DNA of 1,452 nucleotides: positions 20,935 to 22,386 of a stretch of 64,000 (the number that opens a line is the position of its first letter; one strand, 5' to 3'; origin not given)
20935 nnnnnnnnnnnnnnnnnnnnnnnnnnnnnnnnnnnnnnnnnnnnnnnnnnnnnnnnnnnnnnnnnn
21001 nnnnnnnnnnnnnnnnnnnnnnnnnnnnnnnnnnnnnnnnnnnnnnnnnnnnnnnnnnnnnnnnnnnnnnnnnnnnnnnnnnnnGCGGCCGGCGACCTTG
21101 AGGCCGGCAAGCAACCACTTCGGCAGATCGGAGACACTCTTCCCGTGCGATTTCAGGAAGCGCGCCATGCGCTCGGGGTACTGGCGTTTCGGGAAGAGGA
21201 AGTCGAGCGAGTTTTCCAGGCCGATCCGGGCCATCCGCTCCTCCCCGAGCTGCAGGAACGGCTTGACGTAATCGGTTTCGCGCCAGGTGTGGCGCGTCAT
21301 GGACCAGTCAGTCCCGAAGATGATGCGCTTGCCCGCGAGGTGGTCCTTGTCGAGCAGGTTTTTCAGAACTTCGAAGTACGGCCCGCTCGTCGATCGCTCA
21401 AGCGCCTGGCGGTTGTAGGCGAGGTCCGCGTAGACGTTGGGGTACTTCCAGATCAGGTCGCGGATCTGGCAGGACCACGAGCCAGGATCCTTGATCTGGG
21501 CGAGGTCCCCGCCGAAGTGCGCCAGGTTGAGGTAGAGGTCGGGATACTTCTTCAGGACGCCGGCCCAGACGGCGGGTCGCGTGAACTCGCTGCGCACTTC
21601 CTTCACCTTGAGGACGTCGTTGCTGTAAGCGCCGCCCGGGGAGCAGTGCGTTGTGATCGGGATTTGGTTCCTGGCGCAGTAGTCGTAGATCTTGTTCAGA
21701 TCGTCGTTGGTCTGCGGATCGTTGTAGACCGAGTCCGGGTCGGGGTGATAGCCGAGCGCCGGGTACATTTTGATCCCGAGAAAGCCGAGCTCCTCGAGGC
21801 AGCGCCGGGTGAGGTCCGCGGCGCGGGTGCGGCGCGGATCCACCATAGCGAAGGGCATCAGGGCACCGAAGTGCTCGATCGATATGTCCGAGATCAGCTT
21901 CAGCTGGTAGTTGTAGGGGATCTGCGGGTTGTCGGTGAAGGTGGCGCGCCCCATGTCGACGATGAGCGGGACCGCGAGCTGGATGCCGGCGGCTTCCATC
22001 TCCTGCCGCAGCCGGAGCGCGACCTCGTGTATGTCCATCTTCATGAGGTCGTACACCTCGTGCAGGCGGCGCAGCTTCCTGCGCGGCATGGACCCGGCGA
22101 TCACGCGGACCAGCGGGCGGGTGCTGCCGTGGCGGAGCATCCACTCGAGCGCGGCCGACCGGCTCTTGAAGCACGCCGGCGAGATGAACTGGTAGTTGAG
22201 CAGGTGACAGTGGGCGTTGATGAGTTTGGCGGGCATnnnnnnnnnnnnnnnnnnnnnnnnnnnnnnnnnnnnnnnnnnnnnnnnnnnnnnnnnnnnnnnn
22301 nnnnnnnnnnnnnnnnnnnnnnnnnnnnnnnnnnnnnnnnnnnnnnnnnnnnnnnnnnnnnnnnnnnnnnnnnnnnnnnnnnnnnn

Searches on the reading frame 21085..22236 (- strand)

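Call 90: search_protein_families(library=pfam, proteins=[window:21085-22236:-], max_evalue=0.0001)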
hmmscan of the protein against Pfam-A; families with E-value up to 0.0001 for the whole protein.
seq(384 aa): 1 family
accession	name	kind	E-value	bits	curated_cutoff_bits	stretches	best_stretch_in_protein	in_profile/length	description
PF04909.20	Amidohydro_2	-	5.6e-21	76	26.4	1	122-347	76-287/289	Amidohydrolase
